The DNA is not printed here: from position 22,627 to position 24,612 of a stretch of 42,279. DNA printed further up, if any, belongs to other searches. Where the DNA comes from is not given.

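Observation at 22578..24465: Orphan KdpA paralog with three of four selectivity-filter loops rewritten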

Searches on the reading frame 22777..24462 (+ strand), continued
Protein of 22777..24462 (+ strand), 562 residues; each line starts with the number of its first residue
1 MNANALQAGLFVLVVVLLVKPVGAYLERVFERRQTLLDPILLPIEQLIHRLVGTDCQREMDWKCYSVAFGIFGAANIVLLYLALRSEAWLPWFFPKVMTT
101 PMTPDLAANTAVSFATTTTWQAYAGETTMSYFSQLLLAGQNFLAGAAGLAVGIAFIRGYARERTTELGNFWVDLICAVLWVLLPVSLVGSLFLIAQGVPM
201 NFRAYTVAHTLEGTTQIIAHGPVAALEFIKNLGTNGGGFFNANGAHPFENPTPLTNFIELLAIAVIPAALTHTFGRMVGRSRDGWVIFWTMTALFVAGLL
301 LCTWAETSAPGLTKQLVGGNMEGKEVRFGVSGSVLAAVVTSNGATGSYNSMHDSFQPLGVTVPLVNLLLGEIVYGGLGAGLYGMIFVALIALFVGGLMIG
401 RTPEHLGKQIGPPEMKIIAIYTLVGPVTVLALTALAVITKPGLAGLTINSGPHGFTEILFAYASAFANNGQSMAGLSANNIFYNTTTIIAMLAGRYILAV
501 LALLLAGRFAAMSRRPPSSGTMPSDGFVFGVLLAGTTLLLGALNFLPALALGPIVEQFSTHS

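Call 45: search_protein_families(library=ncbifam, proteins=[window:22777-24462:+], max_evalue=0.01)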
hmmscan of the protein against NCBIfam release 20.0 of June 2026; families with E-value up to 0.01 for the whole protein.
window:22777-24462:+ (562 aa): 1 family
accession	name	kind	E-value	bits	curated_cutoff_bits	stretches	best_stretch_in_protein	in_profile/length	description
TIGR00680.1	kdpA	equivalog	3.2e-183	610.3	387.7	1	5-560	6-562/563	potassium-transporting ATPase subunit KdpA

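Call 51: search_dna_similar(query=window:22777-24462:+, collection=plasmids, mode=protein, max_rows=15)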
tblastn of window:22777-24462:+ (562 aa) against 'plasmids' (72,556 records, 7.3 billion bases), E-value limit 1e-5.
Records with a match: 472; places in all: 482; records where one place covers at least 80% of the query: 465.
Best place of each record, by identity: <60% 472.
By first word of the organism name: Rhizobium 141; Sinorhizobium 76; Lactiplantibacillus 32; Deinococcus 22; Acetobacter 19; Azospirillum 11; Halobacterium 11; Shinella 10; Paracoccus 10; Mycetohabitans 9; and 64 more.
By predicted mobility (MOB-suite, as given by PLSDB): non-mobilizable 239; mobilizable 121; conjugative 112.
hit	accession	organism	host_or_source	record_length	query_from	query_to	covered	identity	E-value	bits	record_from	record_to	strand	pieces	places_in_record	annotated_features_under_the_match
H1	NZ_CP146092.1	Ralstonia sp. RRA.1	-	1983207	10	527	92%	57.3%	3e-157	504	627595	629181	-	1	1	none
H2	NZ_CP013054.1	Sinorhizobium americanum CCGM7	Phaseolus vulgaris,root nodules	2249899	6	526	93%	50.6%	2e-131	430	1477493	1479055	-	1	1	none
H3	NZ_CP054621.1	Azospirillum oryzae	cell culture,soil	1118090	3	526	93%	50.3%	1e-142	462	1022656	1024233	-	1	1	record has no annotation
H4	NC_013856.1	Azospirillum sp. B510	-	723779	3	526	93%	49.5%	1e-139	454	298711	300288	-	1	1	kdpA: potassium-transporting ATPase subunit KdpA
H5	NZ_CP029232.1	Sinorhizobium fredii CCBAU 45436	Glycine max,cell culture,plant root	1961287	6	526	93%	49.8%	3e-133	436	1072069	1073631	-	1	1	record has no annotation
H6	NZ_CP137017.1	Sinorhizobium fredii GR64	Phaseolus vulgaris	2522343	6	526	93%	49.6%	1e-132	434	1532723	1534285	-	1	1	record has no annotation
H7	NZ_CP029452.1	Sinorhizobium fredii CCBAU 25509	Glycine soja,cell culture,plant root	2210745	6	526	93%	49.6%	1e-132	433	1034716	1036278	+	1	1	record has no annotation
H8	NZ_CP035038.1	Sinorhizobium fredii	single cell,soil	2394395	6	526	93%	49.6%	1e-132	433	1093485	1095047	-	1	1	none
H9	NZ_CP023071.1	Sinorhizobium fredii CCBAU 83666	G.max,nodule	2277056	6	526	93%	49.6%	8e-131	428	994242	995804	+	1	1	record has no annotation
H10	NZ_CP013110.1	Sinorhizobium americanum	Vachellia farnesiana,cell culture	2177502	6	526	93%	49.6%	1e-129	425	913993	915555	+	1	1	record has no annotation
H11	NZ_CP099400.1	Rhizobium sp. Pop5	Phaseolus vulgaris,Cell culture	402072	6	526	93%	49.2%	1e-132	434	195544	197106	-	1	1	kdpA: potassium-transporting ATPase subunit KdpA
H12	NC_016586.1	Azospirillum lipoferum 4B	-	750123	6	527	93%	48.7%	1e-132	434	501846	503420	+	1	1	kdpA: potassium-transporting ATPase subunit KdpA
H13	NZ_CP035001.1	Rhizobium acidisoli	Phaseolus vulgaris,root nodule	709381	6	526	93%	48.7%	2e-129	424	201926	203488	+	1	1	kdpA: potassium-transporting ATPase subunit KdpA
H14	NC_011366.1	Rhizobium leguminosarum bv. trifolii WSM2304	-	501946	6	526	93%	48.7%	4e-129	423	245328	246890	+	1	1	kdpA: potassium-transporting ATPase subunit KdpA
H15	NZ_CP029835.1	Azospirillum ramasamyi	single cell,Cow dung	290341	6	527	93%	48.5%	1e-130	427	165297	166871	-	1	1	kdpA: potassium-transporting ATPase subunit KdpA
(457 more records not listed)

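Call 52: get_annotated_region(hit=H1, flank=12000)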
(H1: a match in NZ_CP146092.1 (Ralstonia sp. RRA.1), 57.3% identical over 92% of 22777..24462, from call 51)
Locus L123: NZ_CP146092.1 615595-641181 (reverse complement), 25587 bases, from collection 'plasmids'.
description: Ralstonia sp. RRA.1 plasmid unnamed1, complete sequence
organism: Ralstonia sp. RRA.1 (NCBI taxid 3122075)
taxonomy: Bacteria; Pseudomonadota; Betaproteobacteria; Burkholderiales; Burkholderiaceae; Ralstonia; Ralstonia sp. RRA.1
host: -; source: -; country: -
typing (MOB-suite, as given by PLSDB): non-mobilizable
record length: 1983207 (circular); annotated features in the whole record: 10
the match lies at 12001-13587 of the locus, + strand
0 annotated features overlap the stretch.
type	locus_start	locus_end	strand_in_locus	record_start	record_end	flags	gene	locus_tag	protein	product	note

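Call 68: find_homologous_proteins(query=P0122, max_evalue=1e-50)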
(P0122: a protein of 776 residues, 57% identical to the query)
Query P0122 (776 aa): 6945 proteins with E <= 1e-50 among 8000 candidates; the best 120 are listed.
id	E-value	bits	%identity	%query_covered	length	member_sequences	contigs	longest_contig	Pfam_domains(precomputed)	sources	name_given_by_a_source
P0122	0.0e+0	1687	100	100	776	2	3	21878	PF02669.21,PF03814.22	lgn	-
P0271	0.0e+0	1159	70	98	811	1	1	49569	PF02669.21,PF03814.22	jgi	jgi:K+-transporting ATPase ATPase A chain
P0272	0.0e+0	1146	69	99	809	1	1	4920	PF02669.21,PF03814.22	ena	-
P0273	0.0e+0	1139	69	97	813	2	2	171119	PF02669.21,PF03814.22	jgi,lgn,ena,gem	-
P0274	0.0e+0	1025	63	99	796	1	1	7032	PF02669.21,PF03814.22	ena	-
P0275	0.0e+0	1015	64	97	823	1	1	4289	PF02669.21,PF03814.22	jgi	jgi:K+-transporting ATPase ATPase A chain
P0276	0.0e+0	1014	64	99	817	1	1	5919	PF02669.21,PF03814.22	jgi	jgi:potassium-transporting ATPase potassium-binding subunit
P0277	0.0e+0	1011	64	99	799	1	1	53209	PF02669.21,PF03814.22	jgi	jgi:K+-transporting ATPase ATPase A chain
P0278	4.2e-297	1006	62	99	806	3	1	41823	PF02669.21,PF03814.22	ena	-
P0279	1.5e-296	1004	61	99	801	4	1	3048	PF02669.21,PF03814.22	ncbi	-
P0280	1.6e-296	1004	63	99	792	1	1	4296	PF02669.21,PF03814.22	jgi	jgi:potassium-transporting ATPase potassium-binding subunit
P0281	3.6e-295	999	63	99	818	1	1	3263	PF02669.21,PF03814.22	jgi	jgi:K+-transporting ATPase ATPase A chain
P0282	6.3e-295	999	63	97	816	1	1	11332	PF02669.21,PF03814.22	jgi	jgi:K+-transporting ATPase ATPase A chain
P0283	2.5e-294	997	61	99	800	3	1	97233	PF02669.21,PF03814.22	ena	-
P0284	2.5e-289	980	61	97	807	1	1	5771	PF02669.21,PF03814.22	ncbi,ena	-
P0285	4.0e-285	966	60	97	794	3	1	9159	PF02669.21,PF03814.22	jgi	-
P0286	1.6e-284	964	61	99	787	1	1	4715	PF02669.21,PF03814.22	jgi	jgi:K+-transporting ATPase ATPase A chain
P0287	3.0e-273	927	60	99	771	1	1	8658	PF02669.21,PF03814.22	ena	-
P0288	2.4e-257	874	58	95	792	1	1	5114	PF02669.21,PF03814.22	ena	-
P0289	6.2e-253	860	74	69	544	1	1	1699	PF03814.22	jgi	jgi:K+-transporting ATPase ATPase A chain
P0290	7.0e-244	830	69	72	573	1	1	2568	PF03814.22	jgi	jgi:K+-transporting ATPase ATPase A chain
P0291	5.0e-241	820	68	72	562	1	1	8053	PF03814.22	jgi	jgi:potassium-transporting ATPase potassium-binding subunit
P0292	6.4e-241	820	69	72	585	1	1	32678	PF03814.22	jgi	jgi:K+-transporting ATPase ATPase A chain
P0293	1.9e-240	818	68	72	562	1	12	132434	PF03814.22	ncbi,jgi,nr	ncbi:MAG TPA: potassium-transporting ATPase subunit KdpA [Gemmataceae bacterium]|nr:potassium-transp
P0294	2.0e-240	818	69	72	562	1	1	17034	PF03814.22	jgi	jgi:K+-transporting ATPase ATPase A chain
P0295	2.7e-240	818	69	72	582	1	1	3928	PF03814.22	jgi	jgi:K+-transporting ATPase ATPase A chain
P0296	4.1e-240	817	54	97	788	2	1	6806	PF02669.21,PF03814.22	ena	-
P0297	4.6e-240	817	69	72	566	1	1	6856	PF03814.22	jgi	jgi:K+-transporting ATPase ATPase A chain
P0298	8.5e-240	816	70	72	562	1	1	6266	PF03814.22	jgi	jgi:K+-transporting ATPase ATPase A chain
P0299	1.0e-239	816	68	72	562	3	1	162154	PF03814.22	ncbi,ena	-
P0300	1.7e-239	815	68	72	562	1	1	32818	PF03814.22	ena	-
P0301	1.8e-239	815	69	72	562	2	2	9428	PF03814.22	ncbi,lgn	-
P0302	2.8e-239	815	69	72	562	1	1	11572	PF03814.22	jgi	jgi:K+-transporting ATPase ATPase A chain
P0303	5.5e-239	814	69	72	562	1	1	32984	PF03814.22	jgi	jgi:K+-transporting ATPase ATPase A chain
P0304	7.2e-239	813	68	72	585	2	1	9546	PF03814.22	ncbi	-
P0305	7.3e-239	813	69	72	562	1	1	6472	PF03814.22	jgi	jgi:K+-transporting ATPase ATPase A chain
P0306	8.8e-239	813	68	72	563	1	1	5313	PF03814.22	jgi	jgi:K+-transporting ATPase ATPase A chain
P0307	3.5e-238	811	68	72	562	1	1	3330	PF03814.22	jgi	jgi:K+-transporting ATPase ATPase A chain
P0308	4.3e-238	811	68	72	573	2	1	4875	PF03814.22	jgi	jgi:K+-transporting ATPase ATPase A chain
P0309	5.9e-238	810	68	72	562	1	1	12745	PF03814.22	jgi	jgi:K+-transporting ATPase ATPase A chain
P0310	6.1e-238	810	68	72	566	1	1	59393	PF03814.22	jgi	jgi:K+-transporting ATPase ATPase A chain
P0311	8.2e-238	810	68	72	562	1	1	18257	PF03814.22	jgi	jgi:K+-transporting ATPase ATPase A chain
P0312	1.3e-237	809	69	72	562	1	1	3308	PF03814.22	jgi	jgi:K+-transporting ATPase ATPase A chain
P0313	1.3e-237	809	67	72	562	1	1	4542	PF03814.22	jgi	jgi:K+-transporting ATPase ATPase A chain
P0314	2.6e-237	808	69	72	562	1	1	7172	PF03814.22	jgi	jgi:K+-transporting ATPase ATPase A chain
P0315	4.1e-237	807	68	72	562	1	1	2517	PF03814.22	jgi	jgi:K+-transporting ATPase ATPase A chain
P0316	4.5e-237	807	68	72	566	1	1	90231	PF03814.22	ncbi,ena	-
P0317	4.8e-237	807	68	72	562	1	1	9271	PF03814.22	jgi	jgi:K+-transporting ATPase ATPase A chain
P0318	5.2e-237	807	67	72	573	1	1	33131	PF03814.22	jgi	jgi:potassium-transporting ATPase potassium-binding subunit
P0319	5.3e-237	807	68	72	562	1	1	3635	PF03814.22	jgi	jgi:K+-transporting ATPase ATPase A chain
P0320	5.7e-237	807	68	72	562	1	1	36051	PF03814.22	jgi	jgi:K+-transporting ATPase ATPase A chain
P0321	1.2e-236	806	67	72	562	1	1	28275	PF03814.22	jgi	jgi:K+-transporting ATPase ATPase A chain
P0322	1.2e-236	806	68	72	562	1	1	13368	PF03814.22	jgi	jgi:K+-transporting ATPase ATPase A chain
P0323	1.8e-236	805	68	72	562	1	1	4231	PF03814.22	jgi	jgi:K+-transporting ATPase ATPase A chain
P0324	2.6e-236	805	67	72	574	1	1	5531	PF03814.22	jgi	jgi:potassium-transporting ATPase potassium-binding subunit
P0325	3.8e-236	804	67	72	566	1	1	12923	PF03814.22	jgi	jgi:K+-transporting ATPase ATPase A chain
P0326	5.0e-236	804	69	72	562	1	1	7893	PF03814.22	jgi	jgi:K+-transporting ATPase ATPase A chain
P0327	5.6e-236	804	69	72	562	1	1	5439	PF03814.22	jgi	jgi:K+-transporting ATPase ATPase A chain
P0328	7.0e-236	803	67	72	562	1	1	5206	PF03814.22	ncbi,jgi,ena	jgi:K+-transporting ATPase ATPase A chain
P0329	1.7e-235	802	68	72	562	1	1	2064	PF03814.22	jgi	jgi:K+-transporting ATPase ATPase A chain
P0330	1.7e-235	802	67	72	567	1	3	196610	PF03814.22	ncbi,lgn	-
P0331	2.3e-235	802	67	72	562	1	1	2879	PF03814.22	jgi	jgi:potassium-transporting ATPase potassium-binding subunit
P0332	2.3e-235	802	67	72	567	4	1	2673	PF03814.22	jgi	jgi:K+-transporting ATPase ATPase A chain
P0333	2.4e-235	802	68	72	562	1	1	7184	PF03814.22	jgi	jgi:K+-transporting ATPase ATPase A chain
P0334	2.4e-235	801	67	72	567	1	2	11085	PF03814.22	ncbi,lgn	-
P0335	2.5e-235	801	68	72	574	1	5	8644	PF03814.22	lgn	-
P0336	4.1e-235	801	67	72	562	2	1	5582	PF03814.22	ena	-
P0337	8.9e-235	800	68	72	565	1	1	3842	PF03814.22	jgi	jgi:K+-transporting ATPase ATPase A chain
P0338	1.1e-234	799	68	72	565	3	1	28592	PF03814.22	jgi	jgi:K+-transporting ATPase ATPase A chain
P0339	1.4e-234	799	67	72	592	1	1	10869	PF03814.22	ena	-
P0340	1.7e-234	799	67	72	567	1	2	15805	PF03814.22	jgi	jgi:K+-transporting ATPase ATPase A chain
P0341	1.9e-234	799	67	72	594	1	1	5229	PF03814.22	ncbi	ncbi:MAG: potassium-transporting ATPase subunit KdpA [Gemmataceae bacterium]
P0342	2.0e-234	798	67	72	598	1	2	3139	PF03814.22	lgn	-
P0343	2.3e-234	798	67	72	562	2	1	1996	PF03814.22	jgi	jgi:potassium-transporting ATPase potassium-binding subunit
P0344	3.0e-234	798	66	72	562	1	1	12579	PF03814.22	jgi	jgi:K+-transporting ATPase ATPase A chain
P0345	3.3e-234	798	66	72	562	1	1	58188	PF03814.22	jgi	jgi:K+-transporting ATPase ATPase A chain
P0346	3.3e-234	798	68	72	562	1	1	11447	PF03814.22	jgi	jgi:potassium-transporting ATPase potassium-binding subunit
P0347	3.5e-234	798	67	72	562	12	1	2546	PF03814.22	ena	-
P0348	4.1e-234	797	67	72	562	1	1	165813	PF03814.22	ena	-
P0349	4.2e-234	797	67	72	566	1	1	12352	PF03814.22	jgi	jgi:K+-transporting ATPase ATPase A chain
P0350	4.4e-234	797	67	72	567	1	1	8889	PF03814.22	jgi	jgi:K+-transporting ATPase ATPase A chain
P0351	4.7e-234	797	67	72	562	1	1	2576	PF03814.22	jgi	jgi:K+-transporting ATPase ATPase A chain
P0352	8.9e-234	796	67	72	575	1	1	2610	PF03814.22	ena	-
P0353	9.0e-234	796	68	72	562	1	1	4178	PF03814.22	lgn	-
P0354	9.1e-234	796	66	73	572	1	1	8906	PF03814.22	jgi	jgi:K+-transporting ATPase ATPase A chain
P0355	9.1e-234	796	67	72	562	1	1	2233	PF03814.22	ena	-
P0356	9.5e-234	796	67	72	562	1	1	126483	PF03814.22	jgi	jgi:K+-transporting ATPase ATPase A chain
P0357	9.5e-234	796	69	72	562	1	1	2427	PF03814.22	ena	-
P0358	1.1e-233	796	68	72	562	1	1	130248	PF03814.22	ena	-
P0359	1.1e-233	796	68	72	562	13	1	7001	PF03814.22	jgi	jgi:potassium-transporting ATPase potassium-binding subunit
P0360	1.2e-233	796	67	72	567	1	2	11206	PF03814.22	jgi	jgi:K+-transporting ATPase ATPase A chain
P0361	1.7e-233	795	61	80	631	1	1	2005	PF02669.21,PF03814.22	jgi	jgi:potassium-transporting ATPase potassium-binding subunit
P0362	1.7e-233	795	66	72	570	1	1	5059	PF03814.22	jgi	jgi:K+-transporting ATPase ATPase A chain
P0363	2.0e-233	795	67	72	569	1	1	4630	PF03814.22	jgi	jgi:K+-transporting ATPase ATPase A chain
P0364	2.3e-233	795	67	72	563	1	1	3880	PF03814.22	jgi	jgi:K+-transporting ATPase ATPase A chain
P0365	2.4e-233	795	67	72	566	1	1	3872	PF03814.22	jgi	jgi:K+-transporting ATPase ATPase A chain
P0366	2.6e-233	795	67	72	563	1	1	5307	PF03814.22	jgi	jgi:K+-transporting ATPase ATPase A chain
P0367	2.6e-233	795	68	72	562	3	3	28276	PF03814.22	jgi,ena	jgi:K+-transporting ATPase ATPase A chain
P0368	3.9e-233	794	67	72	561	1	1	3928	PF03814.22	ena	-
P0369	4.2e-233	794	67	72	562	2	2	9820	PF03814.22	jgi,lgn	jgi:K+-transporting ATPase ATPase A chain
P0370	8.3e-233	793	66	72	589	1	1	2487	PF03814.22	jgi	jgi:potassium-transporting ATPase potassium-binding subunit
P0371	8.4e-233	793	67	72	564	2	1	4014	PF03814.22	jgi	jgi:potassium-transporting ATPase potassium-binding subunit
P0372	8.8e-233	793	66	72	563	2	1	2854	PF03814.22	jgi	jgi:K+-transporting ATPase ATPase A chain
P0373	9.2e-233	793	68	72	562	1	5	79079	PF03814.22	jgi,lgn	jgi:K+-transporting ATPase ATPase A chain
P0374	1.2e-232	793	67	72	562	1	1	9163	PF03814.22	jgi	jgi:K+-transporting ATPase ATPase A chain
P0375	1.3e-232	792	66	72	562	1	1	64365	PF03814.22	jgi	jgi:K+-transporting ATPase ATPase A chain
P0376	1.3e-232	792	67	72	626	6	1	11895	PF03814.22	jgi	jgi:K+-transporting ATPase ATPase A chain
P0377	1.4e-232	792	68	72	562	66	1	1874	PF03814.22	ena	-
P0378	2.6e-232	791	68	72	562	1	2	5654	PF03814.22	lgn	-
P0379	2.9e-232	791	66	72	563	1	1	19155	PF03814.22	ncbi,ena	-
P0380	3.1e-232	791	68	72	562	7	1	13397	PF03814.22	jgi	-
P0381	3.2e-232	791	67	72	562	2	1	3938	PF03814.22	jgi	jgi:K+-transporting ATPase ATPase A chain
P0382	3.5e-232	791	67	72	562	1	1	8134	PF03814.22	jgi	jgi:K+-transporting ATPase ATPase A chain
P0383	3.5e-232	791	67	72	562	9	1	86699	PF03814.22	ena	-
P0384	3.5e-232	791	67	72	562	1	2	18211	PF03814.22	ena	-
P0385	3.7e-232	791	67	72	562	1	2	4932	PF03814.22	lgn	-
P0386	3.9e-232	791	67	72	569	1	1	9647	PF03814.22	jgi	jgi:K+-transporting ATPase ATPase A chain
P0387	3.9e-232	791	68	72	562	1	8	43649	PF03814.22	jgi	jgi:K+-transporting ATPase ATPase A chain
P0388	4.5e-232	791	67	72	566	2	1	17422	PF03814.22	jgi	jgi:K+-transporting ATPase ATPase A chain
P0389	4.5e-232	791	67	73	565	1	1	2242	PF03814.22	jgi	jgi:K+-transporting ATPase ATPase A chain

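Call 70: find_encoding_contigs(protein=P0273, flank=10000, max_places=2)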
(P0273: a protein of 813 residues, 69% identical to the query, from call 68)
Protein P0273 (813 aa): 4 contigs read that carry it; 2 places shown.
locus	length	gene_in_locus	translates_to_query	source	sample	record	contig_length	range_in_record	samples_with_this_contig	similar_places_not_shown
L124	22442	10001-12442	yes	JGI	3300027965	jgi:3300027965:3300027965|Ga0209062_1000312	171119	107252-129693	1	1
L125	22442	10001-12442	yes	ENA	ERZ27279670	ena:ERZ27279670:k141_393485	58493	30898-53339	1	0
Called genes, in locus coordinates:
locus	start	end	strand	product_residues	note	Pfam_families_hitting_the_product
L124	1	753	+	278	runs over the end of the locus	PF00582:Usp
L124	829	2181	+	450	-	PF00999:Na_H_Exchanger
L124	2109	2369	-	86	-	-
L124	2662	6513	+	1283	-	PF00989:PAS, PF08447:PAS_3, PF08448:PAS_4, PF13426:PAS_9, PF00989:PAS, PF08448:PAS_4, PF13426:PAS_9, PF01590:GAF, +9 more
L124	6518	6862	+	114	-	PF01740:STAS, PF13466:STAS_2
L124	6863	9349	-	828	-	PF00343:Phosphorylase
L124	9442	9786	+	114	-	PF01740:STAS, PF13466:STAS_2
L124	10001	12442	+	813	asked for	PF02669:KdpC, PF03814:KdpA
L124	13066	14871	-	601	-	PF00211:Guanylate_cyc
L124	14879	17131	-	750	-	PF00069:Pkinase, PF03109:ABC1 (faint), PF07714:PK_Tyr_Ser-Thr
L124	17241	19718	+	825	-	PF00343:Phosphorylase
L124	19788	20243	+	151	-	-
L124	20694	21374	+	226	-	PF27349:IcsB_M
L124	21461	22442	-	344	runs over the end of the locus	PF12006:DUF3500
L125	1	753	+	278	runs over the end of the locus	PF00582:Usp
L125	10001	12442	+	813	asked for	PF02669:KdpC, PF03814:KdpA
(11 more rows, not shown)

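Call 73: find_encoding_contigs(protein=P0283, flank=10000, max_places=1)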
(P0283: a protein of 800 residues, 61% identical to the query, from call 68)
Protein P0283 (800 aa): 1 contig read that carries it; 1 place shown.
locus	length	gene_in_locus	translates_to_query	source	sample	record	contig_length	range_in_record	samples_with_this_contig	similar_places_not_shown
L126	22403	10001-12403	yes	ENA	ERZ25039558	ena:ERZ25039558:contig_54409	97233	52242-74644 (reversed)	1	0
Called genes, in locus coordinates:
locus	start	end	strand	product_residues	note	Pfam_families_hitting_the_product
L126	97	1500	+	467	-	PF02310:B12-binding, PF04055:Radical_SAM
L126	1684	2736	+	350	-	PF00535:Glycos_transf_2, PF13641:Glyco_tranf_2_3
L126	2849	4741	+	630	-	PF13522:GATase_6, PF13537:GATase_7, PF12481:DUF3700 (weak), PF00733:Asn_synthase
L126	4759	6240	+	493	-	PF02310:B12-binding, PF04055:Radical_SAM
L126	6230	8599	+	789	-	-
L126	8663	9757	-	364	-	PF02350:Epimerase_2, PF13579:Glyco_trans_4_4 (faint)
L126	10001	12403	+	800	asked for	PF02669:KdpC, PF03814:KdpA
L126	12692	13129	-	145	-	-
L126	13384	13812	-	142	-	-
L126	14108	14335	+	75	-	-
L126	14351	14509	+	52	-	-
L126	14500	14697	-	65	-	PF01339:CheB_methylest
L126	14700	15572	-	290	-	PF00072:Response_reg, PF01339:CheB_methylest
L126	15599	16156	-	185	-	PF03975:CheD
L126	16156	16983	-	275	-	PF03705:CheR_N, PF01739:CheR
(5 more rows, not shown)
